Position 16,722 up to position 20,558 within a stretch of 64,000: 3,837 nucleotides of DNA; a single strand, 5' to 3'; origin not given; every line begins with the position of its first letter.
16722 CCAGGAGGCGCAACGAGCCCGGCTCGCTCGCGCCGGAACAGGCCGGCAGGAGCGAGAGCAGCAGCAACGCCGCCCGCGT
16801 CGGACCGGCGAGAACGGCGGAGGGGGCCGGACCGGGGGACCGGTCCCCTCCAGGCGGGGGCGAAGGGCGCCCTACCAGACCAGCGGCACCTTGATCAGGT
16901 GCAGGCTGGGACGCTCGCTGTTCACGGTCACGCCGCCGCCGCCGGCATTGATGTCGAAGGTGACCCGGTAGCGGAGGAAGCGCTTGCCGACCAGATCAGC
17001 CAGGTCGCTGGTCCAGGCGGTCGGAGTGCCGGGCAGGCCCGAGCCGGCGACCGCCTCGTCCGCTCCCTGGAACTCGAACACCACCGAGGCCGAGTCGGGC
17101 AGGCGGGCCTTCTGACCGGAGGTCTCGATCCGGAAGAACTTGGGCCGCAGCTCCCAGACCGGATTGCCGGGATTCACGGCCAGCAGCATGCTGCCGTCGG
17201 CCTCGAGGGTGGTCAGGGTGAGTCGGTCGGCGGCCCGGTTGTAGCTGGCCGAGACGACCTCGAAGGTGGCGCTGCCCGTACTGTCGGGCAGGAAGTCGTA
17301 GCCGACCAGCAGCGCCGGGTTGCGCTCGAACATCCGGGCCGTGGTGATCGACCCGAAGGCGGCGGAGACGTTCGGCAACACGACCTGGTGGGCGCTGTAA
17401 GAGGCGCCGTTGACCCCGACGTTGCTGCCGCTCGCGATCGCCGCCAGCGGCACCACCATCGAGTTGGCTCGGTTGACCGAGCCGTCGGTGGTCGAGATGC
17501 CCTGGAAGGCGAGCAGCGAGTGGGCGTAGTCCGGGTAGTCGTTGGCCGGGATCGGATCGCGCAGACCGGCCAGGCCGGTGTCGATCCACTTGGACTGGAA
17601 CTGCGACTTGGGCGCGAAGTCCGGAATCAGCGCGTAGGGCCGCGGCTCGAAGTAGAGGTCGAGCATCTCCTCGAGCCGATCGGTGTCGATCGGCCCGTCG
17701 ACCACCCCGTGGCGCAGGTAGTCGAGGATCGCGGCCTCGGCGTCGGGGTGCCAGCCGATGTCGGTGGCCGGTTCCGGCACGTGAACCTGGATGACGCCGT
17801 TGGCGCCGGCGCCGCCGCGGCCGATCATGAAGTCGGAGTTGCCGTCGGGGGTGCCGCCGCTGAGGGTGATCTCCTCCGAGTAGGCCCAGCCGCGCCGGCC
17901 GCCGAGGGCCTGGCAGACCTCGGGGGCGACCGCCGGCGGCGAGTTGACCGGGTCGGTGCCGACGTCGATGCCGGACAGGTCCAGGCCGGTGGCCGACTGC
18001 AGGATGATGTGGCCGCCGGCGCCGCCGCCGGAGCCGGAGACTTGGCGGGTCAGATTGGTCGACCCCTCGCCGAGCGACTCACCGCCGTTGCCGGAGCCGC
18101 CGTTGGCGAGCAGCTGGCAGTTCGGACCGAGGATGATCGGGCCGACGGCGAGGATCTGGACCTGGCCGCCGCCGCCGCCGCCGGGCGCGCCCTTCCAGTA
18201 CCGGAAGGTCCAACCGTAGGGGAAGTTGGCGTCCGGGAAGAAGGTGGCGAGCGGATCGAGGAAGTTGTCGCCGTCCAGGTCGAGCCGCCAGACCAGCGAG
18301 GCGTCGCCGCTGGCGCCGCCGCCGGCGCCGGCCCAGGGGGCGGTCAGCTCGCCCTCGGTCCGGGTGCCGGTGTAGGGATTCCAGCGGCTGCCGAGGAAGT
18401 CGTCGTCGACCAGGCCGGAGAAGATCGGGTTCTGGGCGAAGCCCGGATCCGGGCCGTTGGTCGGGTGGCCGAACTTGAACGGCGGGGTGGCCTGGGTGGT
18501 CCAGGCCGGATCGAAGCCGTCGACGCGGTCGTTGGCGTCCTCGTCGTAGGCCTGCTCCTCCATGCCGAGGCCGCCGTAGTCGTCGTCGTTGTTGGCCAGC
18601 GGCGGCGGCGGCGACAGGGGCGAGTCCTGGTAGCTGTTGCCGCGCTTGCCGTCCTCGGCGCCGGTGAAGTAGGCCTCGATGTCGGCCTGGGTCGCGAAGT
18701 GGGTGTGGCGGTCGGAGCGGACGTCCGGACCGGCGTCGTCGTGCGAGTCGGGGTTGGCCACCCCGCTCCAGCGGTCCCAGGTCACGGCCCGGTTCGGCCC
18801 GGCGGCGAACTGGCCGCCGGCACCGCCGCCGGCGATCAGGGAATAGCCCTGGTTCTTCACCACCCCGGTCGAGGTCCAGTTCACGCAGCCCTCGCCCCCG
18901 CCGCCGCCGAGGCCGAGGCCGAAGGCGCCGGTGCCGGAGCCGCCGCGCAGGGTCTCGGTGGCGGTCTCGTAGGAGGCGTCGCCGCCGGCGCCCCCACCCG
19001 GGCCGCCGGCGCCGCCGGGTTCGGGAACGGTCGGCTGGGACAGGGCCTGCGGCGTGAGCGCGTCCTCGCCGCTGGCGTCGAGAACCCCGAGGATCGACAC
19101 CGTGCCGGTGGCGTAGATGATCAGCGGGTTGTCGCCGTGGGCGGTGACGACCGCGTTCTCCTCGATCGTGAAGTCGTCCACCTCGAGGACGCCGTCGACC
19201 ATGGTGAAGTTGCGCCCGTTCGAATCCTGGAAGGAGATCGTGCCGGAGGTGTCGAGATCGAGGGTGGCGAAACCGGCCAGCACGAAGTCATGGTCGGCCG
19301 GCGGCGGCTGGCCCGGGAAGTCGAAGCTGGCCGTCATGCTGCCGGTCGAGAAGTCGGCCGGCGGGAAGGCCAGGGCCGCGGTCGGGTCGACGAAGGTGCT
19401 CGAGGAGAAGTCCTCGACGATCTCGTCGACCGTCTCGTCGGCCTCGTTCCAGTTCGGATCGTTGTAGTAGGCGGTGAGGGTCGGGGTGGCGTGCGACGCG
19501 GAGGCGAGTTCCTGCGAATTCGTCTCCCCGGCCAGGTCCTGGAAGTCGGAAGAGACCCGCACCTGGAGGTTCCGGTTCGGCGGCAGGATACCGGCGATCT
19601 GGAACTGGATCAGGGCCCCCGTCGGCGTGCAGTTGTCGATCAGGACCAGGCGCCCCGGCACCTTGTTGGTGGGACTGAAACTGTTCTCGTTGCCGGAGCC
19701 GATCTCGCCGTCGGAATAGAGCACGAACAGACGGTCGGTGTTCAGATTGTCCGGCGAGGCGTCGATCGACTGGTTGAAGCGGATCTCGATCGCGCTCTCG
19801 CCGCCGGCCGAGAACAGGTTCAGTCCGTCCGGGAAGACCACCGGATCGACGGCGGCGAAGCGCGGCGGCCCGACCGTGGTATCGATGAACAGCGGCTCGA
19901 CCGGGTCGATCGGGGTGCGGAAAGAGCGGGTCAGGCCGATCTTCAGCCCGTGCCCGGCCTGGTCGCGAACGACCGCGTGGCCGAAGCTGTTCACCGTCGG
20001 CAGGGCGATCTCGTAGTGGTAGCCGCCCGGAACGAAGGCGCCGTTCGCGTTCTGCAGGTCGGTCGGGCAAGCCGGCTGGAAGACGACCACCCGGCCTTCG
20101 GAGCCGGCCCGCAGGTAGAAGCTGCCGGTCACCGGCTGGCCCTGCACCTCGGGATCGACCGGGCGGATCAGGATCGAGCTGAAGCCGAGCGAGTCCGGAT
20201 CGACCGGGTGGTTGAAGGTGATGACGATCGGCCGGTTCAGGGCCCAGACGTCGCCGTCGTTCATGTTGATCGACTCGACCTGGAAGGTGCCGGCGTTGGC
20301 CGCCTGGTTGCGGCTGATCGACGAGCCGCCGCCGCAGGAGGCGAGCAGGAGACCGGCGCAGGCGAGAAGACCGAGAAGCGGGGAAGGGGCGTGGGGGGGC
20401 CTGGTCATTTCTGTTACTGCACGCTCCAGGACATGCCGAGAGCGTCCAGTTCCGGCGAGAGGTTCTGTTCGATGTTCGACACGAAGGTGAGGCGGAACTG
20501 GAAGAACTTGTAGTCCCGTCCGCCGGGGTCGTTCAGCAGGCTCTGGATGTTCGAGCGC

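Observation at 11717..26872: Sigma-54-headed envelope locus: three >1000-aa orphan lipoproteins plus prepilin peptidase, pseudopilin, coiled-coil OmpA lipoprotein and an EF-G paralog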

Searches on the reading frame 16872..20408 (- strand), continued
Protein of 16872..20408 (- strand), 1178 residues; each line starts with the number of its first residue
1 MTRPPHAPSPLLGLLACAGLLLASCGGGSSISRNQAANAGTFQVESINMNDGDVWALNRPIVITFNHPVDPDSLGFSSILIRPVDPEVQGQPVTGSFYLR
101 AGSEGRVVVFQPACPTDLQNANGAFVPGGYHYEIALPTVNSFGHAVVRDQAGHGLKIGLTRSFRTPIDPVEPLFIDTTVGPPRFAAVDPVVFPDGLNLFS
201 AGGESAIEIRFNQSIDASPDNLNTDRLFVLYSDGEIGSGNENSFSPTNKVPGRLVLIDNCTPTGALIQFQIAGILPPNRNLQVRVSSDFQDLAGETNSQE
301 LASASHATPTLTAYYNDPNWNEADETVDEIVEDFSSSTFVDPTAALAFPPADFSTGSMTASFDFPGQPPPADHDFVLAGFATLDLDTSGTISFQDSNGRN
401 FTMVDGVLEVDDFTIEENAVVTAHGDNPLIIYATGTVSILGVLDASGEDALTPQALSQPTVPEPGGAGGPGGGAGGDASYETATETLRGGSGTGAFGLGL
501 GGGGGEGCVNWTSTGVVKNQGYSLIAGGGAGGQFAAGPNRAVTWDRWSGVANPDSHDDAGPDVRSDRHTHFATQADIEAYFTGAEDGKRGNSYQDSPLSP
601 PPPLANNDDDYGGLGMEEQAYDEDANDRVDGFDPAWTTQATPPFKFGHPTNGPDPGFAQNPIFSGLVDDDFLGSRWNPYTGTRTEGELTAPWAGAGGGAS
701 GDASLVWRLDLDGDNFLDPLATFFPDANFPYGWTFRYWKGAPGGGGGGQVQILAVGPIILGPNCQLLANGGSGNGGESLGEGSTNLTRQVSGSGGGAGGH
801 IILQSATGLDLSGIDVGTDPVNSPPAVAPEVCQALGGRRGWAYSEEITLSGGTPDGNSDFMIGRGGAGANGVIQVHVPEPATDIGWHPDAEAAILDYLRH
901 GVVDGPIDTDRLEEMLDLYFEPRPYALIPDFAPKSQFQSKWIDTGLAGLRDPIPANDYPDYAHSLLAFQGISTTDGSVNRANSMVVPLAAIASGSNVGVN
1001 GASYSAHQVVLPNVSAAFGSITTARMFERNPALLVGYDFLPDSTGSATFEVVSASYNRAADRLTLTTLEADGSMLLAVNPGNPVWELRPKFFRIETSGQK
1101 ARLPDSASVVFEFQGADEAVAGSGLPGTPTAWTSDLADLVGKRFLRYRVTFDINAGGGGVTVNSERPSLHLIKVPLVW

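Call 104: find_encoding_contigs(protein=P0337, flank=10000, max_places=1)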
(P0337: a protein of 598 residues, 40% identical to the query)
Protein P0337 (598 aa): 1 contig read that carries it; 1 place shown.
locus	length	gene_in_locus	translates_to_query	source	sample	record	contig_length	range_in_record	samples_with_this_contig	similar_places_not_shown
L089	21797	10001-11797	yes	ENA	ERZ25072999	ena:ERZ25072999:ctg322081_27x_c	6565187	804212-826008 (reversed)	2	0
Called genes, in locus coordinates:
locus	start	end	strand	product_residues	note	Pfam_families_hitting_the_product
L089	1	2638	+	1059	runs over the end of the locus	PF13205:Big_5 (faint)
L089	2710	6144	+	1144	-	-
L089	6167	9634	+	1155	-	-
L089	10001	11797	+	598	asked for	-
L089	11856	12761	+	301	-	PF06750:A24_N_bact, PF01478:Peptidase_A24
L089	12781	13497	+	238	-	PF00691:OmpA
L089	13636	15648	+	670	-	PF00009:GTP_EFTU, PF01926:MMR_HSR1 (weak), PF22042:EF-G_D2, PF14492:EFG_III, PF03764:EFG_IV, PF00679:EFG_C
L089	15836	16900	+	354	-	PF00437:T2SSE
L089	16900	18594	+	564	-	PF05157:MshEN, PF13191:AAA_16 (faint), PF00437:T2SSE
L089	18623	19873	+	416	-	PF28597:T2SSF_N, PF00482:T2SSF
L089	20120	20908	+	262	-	PF07963:N_methyl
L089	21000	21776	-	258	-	PF01026:TatD_DNase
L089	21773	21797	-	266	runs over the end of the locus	PF13646:HEAT_2 (faint)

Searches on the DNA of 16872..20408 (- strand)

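Call 106: search_rna_families(sources=[L036, L053, L055, L064, L050, L046], threshold=gathering)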
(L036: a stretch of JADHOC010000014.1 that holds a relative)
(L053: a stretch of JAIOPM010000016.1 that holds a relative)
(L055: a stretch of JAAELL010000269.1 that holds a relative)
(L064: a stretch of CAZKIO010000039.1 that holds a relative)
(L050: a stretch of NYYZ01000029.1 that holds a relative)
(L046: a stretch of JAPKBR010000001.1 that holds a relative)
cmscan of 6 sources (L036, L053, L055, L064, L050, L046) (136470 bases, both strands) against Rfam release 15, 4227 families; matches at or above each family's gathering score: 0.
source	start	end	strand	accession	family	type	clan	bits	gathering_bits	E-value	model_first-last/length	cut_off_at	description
